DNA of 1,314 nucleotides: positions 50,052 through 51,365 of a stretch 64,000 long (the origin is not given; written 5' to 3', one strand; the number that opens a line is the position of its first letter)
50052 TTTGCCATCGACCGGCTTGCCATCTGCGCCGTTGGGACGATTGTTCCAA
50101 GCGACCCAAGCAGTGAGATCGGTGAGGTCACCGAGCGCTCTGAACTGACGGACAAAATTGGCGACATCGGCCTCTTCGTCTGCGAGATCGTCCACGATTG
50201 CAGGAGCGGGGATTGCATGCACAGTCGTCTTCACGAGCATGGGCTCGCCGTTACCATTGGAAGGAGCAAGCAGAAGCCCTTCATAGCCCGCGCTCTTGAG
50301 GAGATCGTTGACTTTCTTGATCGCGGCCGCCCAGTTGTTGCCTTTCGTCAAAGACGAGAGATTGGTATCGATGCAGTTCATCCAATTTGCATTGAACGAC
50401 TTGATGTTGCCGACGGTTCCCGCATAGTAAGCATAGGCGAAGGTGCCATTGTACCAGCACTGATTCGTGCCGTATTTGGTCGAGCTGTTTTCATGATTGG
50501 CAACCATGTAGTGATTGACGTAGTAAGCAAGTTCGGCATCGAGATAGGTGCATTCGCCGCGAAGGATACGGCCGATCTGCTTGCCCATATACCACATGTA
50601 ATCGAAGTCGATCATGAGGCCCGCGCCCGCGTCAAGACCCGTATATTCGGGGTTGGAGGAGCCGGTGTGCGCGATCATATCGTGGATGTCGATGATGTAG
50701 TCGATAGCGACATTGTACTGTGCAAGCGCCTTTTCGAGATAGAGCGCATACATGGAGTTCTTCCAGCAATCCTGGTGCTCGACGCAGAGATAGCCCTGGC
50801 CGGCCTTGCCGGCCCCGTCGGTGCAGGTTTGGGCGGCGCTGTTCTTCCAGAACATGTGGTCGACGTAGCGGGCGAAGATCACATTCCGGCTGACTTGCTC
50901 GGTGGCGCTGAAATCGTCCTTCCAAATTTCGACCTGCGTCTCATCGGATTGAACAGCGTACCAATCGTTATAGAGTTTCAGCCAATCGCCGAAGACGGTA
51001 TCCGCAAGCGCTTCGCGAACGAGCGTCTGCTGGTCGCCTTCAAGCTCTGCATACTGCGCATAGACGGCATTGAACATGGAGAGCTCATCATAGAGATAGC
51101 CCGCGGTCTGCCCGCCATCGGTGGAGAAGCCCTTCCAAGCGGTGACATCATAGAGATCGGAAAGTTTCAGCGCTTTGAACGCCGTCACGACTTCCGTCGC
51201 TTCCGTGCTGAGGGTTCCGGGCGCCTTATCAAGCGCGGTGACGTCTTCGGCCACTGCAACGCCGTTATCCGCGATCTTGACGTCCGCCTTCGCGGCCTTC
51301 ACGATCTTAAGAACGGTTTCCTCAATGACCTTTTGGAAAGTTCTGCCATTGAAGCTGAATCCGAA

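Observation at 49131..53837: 1,568-aa lipoprotein with three tandem modules of about 330 aa from an unrecognised family, leading an ABC-transporter operon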

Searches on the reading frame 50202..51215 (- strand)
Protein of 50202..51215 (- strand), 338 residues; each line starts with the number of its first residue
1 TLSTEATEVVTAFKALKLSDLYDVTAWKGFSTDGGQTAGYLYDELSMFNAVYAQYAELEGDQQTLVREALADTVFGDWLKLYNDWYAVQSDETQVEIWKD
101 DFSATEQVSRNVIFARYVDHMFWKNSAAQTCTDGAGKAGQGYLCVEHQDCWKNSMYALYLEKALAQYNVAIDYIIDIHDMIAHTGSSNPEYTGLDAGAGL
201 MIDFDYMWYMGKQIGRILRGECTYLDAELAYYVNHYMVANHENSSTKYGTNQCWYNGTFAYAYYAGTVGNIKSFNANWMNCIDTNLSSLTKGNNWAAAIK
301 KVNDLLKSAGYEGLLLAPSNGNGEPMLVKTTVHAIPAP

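Call 28: predict_structure(alignment_id=A2)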
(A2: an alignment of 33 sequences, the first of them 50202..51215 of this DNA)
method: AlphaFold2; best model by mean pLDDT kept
length: 338 residues; sequences in the alignment: 33
mean_pLDDT: 87.7   pTM: 0.89
mean pLDDT of the five models: 87.7, 87.6, 86.8, 86.0, 85.6
residues with pLDDT >= 90: 217; 70-90: 73; 50-70: 42; < 50: 6
segments of 3 or more residues with pLDDT < 50: 242-246
pLDDT, mean of each block of 10 residues (from residue 1): 97 97 94 89 96 97 98 96 96 96 95 97 77 60 84 94 97 96 76 84 94 96 98 91 55 83 66 69 84 77 97 80 83 95
secondary structure, 60 per line:
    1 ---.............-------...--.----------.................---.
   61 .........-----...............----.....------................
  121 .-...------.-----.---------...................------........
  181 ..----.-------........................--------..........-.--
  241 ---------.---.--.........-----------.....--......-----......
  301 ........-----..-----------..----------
elements in order: H4-16 H41-56 H60-69 H75-89 E94-98 E105-109 H110-121 H148-166 H173-182 H196-218 H227-236 H257-265 H277-281 H284-289 H295-308
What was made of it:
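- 50202..51215 (-): Helical module 2 (aa 875-1212). AF2 pLDDT 87.7, pTM 0.89 (call 28).
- Checked: Secondary structure: AF2 confirms that the modules are mostly helical (about 13 helices, call 28).
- Each module is a compact, mostly helical domain of about 330 aa (call 28).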

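Call 30: search_protein_representatives(alignment_id=A2)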
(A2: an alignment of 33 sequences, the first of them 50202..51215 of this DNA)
Query: 33 sequences, 321 profile positions. Proteins with E-value up to 0.001 (for the whole library): 40; up to 1e-10: 38; up to 1e-30: 34. The best 40 are listed.
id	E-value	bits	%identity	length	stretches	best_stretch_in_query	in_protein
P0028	0.0e+00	1163.3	-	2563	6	1-318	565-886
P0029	0.0e+00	1121.3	-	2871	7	2-318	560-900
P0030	2.6e-262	884.8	-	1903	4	2-318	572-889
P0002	2.3e-249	842.2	-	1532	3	2-319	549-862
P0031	4.2e-212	719.8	-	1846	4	2-316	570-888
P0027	9.8e-206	698.9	-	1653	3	2-314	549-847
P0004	4.9e-198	673.6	-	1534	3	2-321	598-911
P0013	1.4e-194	662.2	-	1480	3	5-317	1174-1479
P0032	2.7e-194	661.3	-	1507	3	1-317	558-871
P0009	3.1e-191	651.2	-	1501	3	1-320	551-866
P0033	1.3e-188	642.7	-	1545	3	1-319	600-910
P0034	4.6e-182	621.1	-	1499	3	1-321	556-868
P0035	4.7e-174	594.8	-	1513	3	2-318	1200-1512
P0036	1.9e-173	592.8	-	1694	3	2-318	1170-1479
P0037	2.1e-160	550.0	-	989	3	8-319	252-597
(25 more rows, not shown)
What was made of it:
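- Up to 7 tandem copies occur (call 30), which is unusual for catalytic domains.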

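Call 31: fold_search(model_id=the predicted structure, library=pdb)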
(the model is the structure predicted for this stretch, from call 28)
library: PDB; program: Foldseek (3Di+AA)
matches with E <= 10: 96; with E <= 0.001: 0
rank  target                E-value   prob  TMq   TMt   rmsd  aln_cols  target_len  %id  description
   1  5b86_B                9.8e-02  0.16  0.16  0.11  19.7       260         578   16  Crystal structure of M-Sec (released 2016-10-12)
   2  4bok                  1.4e-01  0.13  0.17  0.17  22.9       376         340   10  Crystal structure of Bacillus circulans TN-31 Aman6 (released 2014-05-28)
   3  5qsr_A                3.3e-01  0.08  0.14  0.12  17.5       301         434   10  PanDDA analysis group deposition -- Crystal Structure of human STAG1 in complex with Z136583524 (released 2019-08-21)
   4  5agd_A                5.0e-01  0.08  0.13  0.14  22.0       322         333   11  An inactive (D125N) variant of the catalytic domain, BcGH76, of Bacillus circulans Aman6 in complex with alpha-1,6-man (released 2015-03-25)
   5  4d4c_A                1.0e+00  0.05  0.14  0.14  21.0       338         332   10  The catalytic domain, BcGH76, of Bacillus circulans Aman6 in complex with 1,6-ManDMJ (released 2015-03-25)
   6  8rbz_d                1.5e+00  0.04  0.17  0.09  19.1       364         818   13  Structure of Integrator-PP2A-SOSS-CTD post-termination complex (released 2024-02-07)
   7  2o36                  1.5e+00  0.01  0.10  0.07  19.5       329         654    9  Crystal structure of engineered thimet oligopeptidase with neurolysin specificity in neurotensin cleavage site (released 2007-01-23)
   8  5xoj_C                1.6e+00  0.04  0.19  0.09  14.8       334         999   10  Crystal structure of Xpo1p-PKI-Nup42p-Gsp1p-GTP complex (released 2017-08-16)
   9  5lv0_B                1.6e+00  0.02  0.13  0.08  18.6       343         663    8  Structure of Human Neurolysin (E475Q) in complex with amyloid-beta 35-40 peptide product (released 2017-12-06)
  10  8xr6_B                1.7e+00  0.02  0.13  0.10  20.6       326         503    8  Cryo-EM structure of cryptophyte photosystem II (released 2024-06-19)
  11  7ar8_L                1.8e+00  0.03  0.10  0.07  19.2       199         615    9  Cryo-EM structure of Arabidopsis thaliana complex-I (closed conformation) (released 2021-12-15)
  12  7cgk_A                1.8e+00  0.02  0.12  0.12  17.3       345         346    8  Crystal Structure of PUF-8 in Complex with PBE-RNA (released 2021-07-07)
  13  8wyd_A                1.8e+00  0.02  0.12  0.07  19.8       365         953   15  Cryo-EM structure of DSR2-DSAD1 complex (released 2024-04-10)
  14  8j07_n9               1.9e+00  0.04  0.16  0.02  25.3       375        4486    8  96nm repeat of human respiratory doublet microtubule and associated axonemal complexes (released 2023-07-26)
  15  4boj_B                1.9e+00  0.03  0.14  0.14  21.0       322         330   11  Crystal structure of Bacillus circulans TN-31 Aman6 in complex with mannobiose (released 2014-05-28)
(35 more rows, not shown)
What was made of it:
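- The GH76 hits have E of 0.14 or worse and TM 0.13-0.17 (call 31).
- Tried and rejected: The recurring weak GH76 Foldseek hits were considered and rejected (TM 0.13-0.17, rmsd over 20 A, call 31).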

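Call 39: search_solved_structures(query=A2, max_evalue=10)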
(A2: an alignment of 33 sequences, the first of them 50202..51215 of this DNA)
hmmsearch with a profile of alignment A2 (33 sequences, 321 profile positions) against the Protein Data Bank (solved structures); distinct sequences matched with E-value up to 10: 5.
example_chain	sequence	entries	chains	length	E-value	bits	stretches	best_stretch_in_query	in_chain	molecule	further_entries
7pqf_A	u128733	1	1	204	0.026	17.3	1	37-107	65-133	Thiol:disulfide interchange protein DsbA/DsbL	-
5civ_A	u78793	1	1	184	0.32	13.7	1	36-77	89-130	Sibling bacteriocin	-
9s1g_A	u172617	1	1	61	0.76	12.4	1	161-200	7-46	DBL6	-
4j7z_A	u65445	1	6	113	1.7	11.3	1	41-71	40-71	Chaperone protein DnaJ 2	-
9dyv_A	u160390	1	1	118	1.8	11.2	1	41-71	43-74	Chaperone protein DnaJ 2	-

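Call 54: search_protein_families(library=pfam, proteins=[window:50202-51215:-], max_evalue=10)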
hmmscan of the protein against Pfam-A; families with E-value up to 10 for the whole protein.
window:50202-51215:- (338 aa): 0 families

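Call 68: fold_search(model_id=the predicted structure, library=viral)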
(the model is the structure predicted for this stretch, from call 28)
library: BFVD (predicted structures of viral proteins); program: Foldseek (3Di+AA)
matches with E <= 10: 92; with E <= 0.001: 0
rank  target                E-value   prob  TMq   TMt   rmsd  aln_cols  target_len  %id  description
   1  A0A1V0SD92            2.0e-01  0.08  0.13  0.08  16.6       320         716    8  Peptidase [Indivirus ILV1]
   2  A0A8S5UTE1            4.4e-01  0.06  0.12  0.09  20.2       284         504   11  DNA-directed RNA polymerase [Myoviridae sp. ctYA416]
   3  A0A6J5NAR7            5.7e-01  0.06  0.09  0.13  27.7       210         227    9  Uncharacterized protein [uncultured Caudovirales phage]
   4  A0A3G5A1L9            9.1e-01  0.03  0.13  0.13  19.4       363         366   10  Tetratricopeptide repeat protein [Harvfovirus sp.]
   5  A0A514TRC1            1.3e+00  0.02  0.11  0.07  20.2       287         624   10  (no name in the UniProt tables at hand)
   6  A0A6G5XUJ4            1.5e+00  0.04  0.10  0.17  20.9       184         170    8  (no name in the UniProt tables at hand)
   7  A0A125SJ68            1.6e+00  0.03  0.15  0.11  18.8       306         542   10  (no name in the UniProt tables at hand)
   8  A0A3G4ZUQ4            1.7e+00  0.02  0.13  0.16  17.7       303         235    8  Uncharacterized protein [Edafosvirus sp.]
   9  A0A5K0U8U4            1.8e+00  0.04  0.14  0.07  17.7       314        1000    8  RBR-type E3 ubiquitin transferase [Yasminevirus sp. GU-2018]
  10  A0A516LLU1            1.8e+00  0.03  0.13  0.08  21.9       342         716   10  (no name in the UniProt tables at hand)
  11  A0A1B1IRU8            1.8e+00  0.03  0.17  0.08  20.4       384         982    9  (no name in the UniProt tables at hand)
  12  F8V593                1.8e+00  0.02  0.13  0.14  21.6       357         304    9  Uncharacterized protein R210 [Acanthamoeba polyphaga mimivirus]
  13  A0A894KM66            1.9e+00  0.02  0.11  0.08  16.0       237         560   10  (no name in the UniProt tables at hand)
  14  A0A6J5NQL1            1.9e+00  0.02  0.10  0.06  26.2       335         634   10  Uncharacterized protein [uncultured Caudovirales phage]
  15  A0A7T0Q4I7            2.0e+00  0.02  0.10  0.09  17.8       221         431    9  Nucleoprotein [Hemipteran orthomyxo-related virus OKIAV187]
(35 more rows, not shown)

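Call 75: search_protein_families(library=pfam, alignment_id=A2, max_evalue=1)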
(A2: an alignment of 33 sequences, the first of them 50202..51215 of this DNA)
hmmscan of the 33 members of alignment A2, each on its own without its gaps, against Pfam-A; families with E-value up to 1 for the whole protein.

A. member 1, window:50202-51215:- (338 aa): 0 families

B. families by the number of members that match (of 33 scanned): 19 families
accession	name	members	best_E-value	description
PF21166.2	LSM12_LSM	1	0.01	LSM12, LSM domain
PF01110.22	CNTF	1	0.023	Ciliary neurotrophic factor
PF22266.2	DUF6953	1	0.042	Family of unknown function (DUF6953)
PF10294.15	Methyltransf_16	1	0.053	Lysine methyltransferase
PF21871.1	Gp6_C-III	1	0.055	Baseplate structural protein gp6, C-terminal domain III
PF02784.22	Orn_Arg_deC_N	1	0.074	Pyridoxal-dependent decarboxylase, pyridoxal binding domain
PF07244.20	POTRA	1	0.079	Surface antigen variable number repeat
PF01367.25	5_3_exonuc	1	0.088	5'-3' exonuclease, C-terminal SAM fold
PF22731.1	NCH4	1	0.11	NACHT C-terminal Helical domain 4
PF20813.2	FhbB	1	0.12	Factor H binding protein B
PF16413.10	Mlh1_C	1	0.13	DNA mismatch repair protein Mlh1 C-terminus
PF08387.15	FBD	1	0.13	FBD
PF14276.11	DUF4363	1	0.13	Domain of unknown function (DUF4363)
PF20404.3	DUF6694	1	0.14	Family of unknown function (DUF6694)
PF06397.17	Desulfoferrod_N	1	0.17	Desulfoferrodoxin, N-terminal domain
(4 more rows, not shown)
